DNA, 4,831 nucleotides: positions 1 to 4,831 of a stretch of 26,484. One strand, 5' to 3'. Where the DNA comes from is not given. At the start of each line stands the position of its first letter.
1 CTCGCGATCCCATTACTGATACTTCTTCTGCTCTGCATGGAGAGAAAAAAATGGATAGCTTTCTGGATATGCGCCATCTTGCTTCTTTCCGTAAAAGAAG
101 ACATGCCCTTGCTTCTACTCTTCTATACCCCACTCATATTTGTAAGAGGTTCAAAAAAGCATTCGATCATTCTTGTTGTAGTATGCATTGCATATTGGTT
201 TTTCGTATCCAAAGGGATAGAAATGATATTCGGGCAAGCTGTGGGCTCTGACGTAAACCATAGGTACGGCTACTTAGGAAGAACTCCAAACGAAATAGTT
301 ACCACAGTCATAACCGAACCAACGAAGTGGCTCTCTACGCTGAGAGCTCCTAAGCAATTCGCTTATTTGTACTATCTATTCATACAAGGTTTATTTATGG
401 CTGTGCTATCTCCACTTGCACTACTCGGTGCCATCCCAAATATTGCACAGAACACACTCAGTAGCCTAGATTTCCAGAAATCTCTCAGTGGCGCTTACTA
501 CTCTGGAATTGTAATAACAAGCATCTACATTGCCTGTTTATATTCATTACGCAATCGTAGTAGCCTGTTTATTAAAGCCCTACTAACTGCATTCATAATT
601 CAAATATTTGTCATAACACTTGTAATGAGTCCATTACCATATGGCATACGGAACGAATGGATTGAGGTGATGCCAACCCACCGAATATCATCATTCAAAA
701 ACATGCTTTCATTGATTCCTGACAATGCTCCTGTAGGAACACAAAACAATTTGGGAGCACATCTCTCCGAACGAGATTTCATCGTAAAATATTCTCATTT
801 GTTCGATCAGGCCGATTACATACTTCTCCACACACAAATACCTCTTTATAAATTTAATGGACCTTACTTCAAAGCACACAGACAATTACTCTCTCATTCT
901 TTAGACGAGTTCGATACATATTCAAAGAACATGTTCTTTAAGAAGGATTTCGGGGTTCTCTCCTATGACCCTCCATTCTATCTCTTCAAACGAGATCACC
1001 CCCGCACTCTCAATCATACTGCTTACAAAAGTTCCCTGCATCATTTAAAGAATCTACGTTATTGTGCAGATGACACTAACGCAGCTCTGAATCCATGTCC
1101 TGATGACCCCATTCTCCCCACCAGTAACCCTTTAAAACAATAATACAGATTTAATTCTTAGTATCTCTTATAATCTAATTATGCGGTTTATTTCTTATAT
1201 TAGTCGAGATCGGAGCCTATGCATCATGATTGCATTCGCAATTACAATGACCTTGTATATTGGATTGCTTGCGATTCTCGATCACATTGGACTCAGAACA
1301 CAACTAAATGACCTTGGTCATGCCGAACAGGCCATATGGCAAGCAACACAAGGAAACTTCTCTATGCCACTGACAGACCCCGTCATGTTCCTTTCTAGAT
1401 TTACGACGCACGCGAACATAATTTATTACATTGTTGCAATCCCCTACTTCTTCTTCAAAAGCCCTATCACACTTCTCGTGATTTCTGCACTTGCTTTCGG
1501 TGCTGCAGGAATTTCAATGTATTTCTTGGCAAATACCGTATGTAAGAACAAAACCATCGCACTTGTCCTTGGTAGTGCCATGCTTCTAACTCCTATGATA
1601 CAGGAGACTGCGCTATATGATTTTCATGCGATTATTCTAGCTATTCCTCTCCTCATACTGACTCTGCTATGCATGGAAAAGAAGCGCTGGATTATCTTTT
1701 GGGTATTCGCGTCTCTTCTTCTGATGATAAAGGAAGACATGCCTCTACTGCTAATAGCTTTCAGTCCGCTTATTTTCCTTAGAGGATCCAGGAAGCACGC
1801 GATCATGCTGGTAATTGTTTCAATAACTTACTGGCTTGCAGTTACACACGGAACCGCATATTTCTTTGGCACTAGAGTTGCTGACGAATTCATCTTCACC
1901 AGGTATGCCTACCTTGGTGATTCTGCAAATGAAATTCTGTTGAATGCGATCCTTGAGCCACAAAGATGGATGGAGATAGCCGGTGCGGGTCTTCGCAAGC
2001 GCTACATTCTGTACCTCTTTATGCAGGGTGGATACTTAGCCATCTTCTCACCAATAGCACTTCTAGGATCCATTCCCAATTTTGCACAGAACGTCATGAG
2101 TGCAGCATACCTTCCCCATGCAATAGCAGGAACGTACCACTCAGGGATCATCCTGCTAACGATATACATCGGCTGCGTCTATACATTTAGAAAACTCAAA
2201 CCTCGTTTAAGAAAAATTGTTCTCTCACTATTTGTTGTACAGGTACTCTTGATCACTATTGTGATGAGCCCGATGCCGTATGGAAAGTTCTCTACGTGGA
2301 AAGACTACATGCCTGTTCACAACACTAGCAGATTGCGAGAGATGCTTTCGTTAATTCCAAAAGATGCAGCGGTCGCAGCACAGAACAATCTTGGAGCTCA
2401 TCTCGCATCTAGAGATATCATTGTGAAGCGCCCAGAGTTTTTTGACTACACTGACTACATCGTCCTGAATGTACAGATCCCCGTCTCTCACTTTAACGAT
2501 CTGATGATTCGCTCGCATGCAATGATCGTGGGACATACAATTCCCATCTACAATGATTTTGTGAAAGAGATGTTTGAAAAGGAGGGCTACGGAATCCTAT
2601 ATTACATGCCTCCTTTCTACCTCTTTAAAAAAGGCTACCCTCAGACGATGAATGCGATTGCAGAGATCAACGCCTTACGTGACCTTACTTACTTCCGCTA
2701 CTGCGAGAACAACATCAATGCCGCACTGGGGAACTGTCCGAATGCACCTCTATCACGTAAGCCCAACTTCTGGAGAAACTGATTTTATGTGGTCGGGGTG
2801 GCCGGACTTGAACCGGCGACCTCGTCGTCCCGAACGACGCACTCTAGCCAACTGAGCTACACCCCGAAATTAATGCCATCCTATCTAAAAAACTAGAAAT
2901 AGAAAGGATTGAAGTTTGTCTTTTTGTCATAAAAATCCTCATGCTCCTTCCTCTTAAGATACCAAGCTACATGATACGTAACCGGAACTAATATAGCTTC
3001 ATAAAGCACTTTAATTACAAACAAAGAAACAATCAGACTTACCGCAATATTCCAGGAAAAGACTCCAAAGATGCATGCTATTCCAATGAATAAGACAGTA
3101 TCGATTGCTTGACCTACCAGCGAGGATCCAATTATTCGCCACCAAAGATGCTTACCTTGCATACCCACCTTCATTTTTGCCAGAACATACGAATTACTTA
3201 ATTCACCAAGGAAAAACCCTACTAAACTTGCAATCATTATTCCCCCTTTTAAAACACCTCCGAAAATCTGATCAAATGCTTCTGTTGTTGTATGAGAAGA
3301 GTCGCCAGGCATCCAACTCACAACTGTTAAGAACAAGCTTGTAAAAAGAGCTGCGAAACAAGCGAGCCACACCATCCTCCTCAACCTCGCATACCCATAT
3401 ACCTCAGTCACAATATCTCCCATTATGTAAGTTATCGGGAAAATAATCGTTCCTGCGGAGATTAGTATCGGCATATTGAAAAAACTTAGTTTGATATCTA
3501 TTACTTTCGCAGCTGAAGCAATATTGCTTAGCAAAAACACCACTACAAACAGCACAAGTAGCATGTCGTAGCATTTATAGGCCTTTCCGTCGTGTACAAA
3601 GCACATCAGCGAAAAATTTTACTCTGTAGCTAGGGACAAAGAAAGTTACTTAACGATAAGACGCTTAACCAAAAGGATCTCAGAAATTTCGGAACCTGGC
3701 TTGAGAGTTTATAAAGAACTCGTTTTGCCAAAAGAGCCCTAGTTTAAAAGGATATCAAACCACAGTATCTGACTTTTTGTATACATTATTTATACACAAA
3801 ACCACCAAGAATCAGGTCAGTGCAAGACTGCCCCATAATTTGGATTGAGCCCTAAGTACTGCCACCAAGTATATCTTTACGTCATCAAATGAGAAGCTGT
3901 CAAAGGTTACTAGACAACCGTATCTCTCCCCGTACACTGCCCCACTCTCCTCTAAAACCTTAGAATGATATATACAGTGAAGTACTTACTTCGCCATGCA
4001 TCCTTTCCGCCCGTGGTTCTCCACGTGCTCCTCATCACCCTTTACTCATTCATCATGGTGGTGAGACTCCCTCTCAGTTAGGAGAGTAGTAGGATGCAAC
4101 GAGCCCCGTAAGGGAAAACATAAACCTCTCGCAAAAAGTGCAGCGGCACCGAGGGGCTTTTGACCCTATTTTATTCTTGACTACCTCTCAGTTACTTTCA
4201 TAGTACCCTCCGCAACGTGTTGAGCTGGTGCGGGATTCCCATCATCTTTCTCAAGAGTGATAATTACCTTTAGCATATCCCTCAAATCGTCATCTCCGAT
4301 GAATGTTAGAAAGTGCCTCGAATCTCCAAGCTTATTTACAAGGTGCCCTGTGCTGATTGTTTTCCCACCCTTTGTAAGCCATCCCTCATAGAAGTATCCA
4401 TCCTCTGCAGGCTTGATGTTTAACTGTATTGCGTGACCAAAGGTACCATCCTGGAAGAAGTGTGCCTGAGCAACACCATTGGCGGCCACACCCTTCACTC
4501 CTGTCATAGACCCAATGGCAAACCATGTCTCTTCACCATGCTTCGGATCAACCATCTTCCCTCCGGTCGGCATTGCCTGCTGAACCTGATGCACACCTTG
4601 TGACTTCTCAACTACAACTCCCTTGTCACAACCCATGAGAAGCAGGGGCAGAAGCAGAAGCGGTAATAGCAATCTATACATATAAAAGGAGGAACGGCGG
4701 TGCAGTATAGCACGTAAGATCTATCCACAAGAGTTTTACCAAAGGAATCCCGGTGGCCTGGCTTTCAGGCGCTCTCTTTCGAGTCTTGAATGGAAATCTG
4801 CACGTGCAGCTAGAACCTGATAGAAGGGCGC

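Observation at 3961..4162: Orphan branched-chain-amino-acid attenuator (or type I toxin-like RNA) with no downstream operon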

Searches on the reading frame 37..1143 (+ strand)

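Call 5: search_protein_families(library=pfam, proteins=[window:37-1143:+], max_evalue=0.01)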
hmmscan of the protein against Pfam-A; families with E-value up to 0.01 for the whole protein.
window:37-1143:+ (368 aa): 2 families
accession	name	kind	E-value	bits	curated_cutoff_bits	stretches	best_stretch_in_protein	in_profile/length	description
PF09852.15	DUF2079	-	2.1e-33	116.6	28.2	1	2-269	134-423/459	Predicted membrane protein (DUF2079)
PF09913.15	DUF2142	-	0.0022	17.3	30.1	1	3-132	199-338/395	Predicted membrane protein (DUF2142)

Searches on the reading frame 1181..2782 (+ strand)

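Call 5: search_protein_families(library=pfam, proteins=[window:1181-2782:+], max_evalue=0.01)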
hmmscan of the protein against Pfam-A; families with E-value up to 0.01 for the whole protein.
window:1181-2782:+ (533 aa): 2 families
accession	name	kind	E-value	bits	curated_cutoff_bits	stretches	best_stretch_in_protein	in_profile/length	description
PF09852.15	DUF2079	-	1.2e-51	176.6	28.2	1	44-426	11-418/459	Predicted membrane protein (DUF2079)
PF05115.19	PetL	-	0.0023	18.2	30.1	0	17-32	13-28/31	Cytochrome B6-F complex subunit VI (PetL)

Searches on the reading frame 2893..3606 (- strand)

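Call 5: search_protein_families(library=pfam, proteins=[window:2893-3606:-], max_evalue=0.01)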
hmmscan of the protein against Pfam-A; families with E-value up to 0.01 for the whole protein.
window:2893-3606:- (237 aa): 1 family
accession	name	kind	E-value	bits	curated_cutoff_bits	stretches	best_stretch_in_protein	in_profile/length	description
PF02592.20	Vut_1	-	4.8e-43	147.6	27.2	1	50-212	1-151/152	Putative vitamin uptake transporter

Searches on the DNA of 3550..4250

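Call 4: search_rna_families(source=window, start=3550, end=4250, threshold=evalue, max_evalue=10, show_alignments=3)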
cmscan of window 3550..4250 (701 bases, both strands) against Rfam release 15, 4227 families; matches with E-value up to 10: 3.
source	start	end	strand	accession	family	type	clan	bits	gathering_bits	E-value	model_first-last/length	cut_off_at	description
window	3681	3816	-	RF02863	sRNA_2410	Gene; sRNA;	-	20.6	61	0.55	1-196/196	no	Enterococcus sRNA 2410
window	3566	3636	+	RF03149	RAGATH-12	Gene; sRNA;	-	18.5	75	0.39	1-78/78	no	RAGATH-12 RNA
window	3925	3988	-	RF00705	mir-202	Gene; miRNA;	-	12.9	51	9.3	1-76/76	no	mir-202 microRNA precursor family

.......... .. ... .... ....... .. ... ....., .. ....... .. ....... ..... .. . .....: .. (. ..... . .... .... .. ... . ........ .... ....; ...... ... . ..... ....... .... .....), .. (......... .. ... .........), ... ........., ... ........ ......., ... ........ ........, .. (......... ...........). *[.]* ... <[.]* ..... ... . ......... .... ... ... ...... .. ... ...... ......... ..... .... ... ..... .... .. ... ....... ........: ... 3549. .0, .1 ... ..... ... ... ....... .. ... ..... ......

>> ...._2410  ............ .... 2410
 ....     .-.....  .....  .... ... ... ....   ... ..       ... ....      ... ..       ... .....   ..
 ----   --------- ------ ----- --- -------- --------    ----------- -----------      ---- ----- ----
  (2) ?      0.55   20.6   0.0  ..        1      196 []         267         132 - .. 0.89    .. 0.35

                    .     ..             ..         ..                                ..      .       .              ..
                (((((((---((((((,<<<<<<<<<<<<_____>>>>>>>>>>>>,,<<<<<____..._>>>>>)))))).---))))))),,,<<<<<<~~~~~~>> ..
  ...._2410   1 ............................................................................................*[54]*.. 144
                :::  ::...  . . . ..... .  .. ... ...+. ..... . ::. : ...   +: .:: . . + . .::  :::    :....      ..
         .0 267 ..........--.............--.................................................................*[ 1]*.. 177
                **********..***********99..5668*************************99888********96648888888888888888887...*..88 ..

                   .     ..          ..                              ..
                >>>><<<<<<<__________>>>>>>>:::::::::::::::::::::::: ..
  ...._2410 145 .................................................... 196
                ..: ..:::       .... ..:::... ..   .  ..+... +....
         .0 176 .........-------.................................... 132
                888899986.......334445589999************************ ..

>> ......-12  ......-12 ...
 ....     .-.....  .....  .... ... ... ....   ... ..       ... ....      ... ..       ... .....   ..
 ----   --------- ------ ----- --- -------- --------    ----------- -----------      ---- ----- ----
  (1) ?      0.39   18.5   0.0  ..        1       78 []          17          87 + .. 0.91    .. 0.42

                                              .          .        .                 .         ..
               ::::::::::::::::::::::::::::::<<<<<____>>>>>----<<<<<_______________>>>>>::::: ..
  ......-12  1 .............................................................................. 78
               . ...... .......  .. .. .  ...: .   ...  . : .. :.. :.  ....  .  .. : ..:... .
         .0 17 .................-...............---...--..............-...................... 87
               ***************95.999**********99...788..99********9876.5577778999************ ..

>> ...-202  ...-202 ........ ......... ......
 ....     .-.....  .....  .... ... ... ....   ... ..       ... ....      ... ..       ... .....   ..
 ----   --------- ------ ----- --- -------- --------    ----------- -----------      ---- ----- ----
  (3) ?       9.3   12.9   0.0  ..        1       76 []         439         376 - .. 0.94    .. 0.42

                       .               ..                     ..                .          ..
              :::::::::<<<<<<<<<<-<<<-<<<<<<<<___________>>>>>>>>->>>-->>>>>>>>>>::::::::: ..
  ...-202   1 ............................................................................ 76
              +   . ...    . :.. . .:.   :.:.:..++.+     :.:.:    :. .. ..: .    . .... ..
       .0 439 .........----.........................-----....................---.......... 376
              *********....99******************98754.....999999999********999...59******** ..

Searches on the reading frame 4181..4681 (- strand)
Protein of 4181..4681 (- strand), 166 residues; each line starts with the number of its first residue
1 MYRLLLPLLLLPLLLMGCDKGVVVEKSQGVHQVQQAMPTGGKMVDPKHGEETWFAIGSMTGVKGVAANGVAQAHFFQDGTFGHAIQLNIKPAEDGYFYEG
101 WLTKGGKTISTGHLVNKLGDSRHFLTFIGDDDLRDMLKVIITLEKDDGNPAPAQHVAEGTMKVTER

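Call 5: search_protein_families(library=pfam, proteins=[window:4181-4681:-], max_evalue=0.01)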
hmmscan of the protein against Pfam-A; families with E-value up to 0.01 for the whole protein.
window:4181-4681:- (166 aa): 1 family
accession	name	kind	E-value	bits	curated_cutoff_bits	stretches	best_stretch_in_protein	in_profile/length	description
PF10099.14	RskA_C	-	2.2e-06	28.4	29.4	1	60-153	43-130/135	Anti-sigma-K factor rskA, C-terminal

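Call 51: search_protein_families(library=ncbifam, proteins=[window:4181-4681:-], max_evalue=1)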
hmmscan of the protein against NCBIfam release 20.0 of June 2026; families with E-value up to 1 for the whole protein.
window:4181-4681:- (166 aa): 1 family
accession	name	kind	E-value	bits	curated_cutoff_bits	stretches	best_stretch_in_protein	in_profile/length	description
NF052375.1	antisigma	equivalog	0.0023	18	100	1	85-154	152-215/217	anti-sigma factor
